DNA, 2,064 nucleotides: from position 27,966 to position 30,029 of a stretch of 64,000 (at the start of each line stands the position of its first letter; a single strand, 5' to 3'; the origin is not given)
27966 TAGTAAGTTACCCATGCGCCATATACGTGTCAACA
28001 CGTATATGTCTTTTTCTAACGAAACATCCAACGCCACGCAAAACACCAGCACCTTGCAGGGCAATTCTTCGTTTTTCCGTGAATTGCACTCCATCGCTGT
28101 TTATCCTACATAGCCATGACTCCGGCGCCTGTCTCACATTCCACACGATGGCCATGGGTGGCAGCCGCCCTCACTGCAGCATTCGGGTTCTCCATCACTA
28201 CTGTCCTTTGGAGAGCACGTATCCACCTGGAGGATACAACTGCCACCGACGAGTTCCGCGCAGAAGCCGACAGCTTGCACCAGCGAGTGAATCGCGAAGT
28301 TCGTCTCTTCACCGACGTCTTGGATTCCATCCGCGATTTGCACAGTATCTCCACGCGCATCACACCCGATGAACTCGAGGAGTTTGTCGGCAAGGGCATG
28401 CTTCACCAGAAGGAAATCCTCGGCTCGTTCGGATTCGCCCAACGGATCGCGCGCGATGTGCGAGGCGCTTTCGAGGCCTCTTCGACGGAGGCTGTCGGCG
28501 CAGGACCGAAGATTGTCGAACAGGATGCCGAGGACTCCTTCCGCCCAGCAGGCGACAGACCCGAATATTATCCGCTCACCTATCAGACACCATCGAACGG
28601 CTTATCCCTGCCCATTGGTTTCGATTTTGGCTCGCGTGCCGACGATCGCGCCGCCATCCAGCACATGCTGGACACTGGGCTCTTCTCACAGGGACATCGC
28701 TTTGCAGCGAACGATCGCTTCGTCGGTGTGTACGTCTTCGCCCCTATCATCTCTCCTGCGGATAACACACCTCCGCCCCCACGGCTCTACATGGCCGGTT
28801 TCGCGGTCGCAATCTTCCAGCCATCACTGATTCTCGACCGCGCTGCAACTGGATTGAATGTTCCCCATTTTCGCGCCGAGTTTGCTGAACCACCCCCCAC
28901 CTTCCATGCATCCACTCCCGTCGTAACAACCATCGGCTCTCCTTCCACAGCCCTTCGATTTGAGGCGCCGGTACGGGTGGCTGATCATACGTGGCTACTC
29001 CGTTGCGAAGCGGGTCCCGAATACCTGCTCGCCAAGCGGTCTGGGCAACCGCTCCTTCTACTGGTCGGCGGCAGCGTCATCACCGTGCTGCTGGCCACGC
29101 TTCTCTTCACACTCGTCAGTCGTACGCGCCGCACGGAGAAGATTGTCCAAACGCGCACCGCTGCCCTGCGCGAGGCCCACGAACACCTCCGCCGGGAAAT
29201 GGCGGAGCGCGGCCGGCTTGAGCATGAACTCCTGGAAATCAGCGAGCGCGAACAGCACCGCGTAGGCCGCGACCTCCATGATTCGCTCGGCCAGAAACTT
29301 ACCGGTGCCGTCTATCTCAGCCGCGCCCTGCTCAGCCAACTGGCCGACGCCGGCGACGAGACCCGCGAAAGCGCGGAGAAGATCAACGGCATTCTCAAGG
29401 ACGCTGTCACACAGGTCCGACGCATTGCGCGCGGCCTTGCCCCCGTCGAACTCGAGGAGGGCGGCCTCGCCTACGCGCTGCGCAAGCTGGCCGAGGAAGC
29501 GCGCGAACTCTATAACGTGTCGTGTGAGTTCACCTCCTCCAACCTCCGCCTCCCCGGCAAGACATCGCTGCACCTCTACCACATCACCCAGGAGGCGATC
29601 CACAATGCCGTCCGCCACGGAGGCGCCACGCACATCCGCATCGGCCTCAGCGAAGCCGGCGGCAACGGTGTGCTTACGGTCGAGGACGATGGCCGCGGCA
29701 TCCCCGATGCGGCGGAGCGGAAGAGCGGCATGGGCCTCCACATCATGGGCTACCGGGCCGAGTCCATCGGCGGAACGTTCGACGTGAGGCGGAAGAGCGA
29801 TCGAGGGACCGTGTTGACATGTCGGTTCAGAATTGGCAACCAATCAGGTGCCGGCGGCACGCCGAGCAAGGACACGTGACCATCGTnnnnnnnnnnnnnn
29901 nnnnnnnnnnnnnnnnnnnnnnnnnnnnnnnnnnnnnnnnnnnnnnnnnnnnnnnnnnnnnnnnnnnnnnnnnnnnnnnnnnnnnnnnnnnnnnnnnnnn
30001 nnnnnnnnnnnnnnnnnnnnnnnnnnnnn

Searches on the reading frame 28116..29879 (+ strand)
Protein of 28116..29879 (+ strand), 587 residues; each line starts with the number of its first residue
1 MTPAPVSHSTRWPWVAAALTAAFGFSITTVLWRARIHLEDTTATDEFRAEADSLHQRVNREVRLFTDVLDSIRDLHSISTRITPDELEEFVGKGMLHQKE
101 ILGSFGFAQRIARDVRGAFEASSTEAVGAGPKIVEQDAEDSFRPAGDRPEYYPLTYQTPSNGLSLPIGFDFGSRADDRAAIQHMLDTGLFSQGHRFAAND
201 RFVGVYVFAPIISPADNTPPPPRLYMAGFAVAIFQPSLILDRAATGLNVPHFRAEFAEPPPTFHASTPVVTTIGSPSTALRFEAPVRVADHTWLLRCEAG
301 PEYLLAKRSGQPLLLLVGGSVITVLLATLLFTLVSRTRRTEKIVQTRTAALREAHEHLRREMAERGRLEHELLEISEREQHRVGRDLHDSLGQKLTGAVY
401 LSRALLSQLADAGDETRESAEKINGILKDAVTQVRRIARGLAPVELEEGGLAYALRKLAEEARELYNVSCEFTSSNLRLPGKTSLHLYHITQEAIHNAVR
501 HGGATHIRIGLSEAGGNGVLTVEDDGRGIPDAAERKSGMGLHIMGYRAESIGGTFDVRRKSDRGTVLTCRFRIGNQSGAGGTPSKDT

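Call 80: search_protein_families(library=pfam, proteins=[window:28116-29879:+], max_evalue=0.00001)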
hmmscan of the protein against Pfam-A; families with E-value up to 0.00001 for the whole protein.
window:28116-29879:+ (587 aa): 4 families
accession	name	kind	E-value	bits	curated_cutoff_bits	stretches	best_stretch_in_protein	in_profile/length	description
PF03924.19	CHASE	-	6.4e-16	59.1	25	1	81-243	2-161/189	CHASE domain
PF02518.31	HATPase_c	-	5.2e-15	56.3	26.4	1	485-572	4-108/111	Histidine kinase-, DNA gyrase B-, and HSP90-like ATPase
PF07730.19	HisKA_3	-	6.6e-13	49.4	24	1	379-446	1-68/68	Histidine kinase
PF13581.12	HATPase_c_2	-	6.4e-06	26.6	27.4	1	477-569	22-125/127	Histidine kinase-like ATPase domain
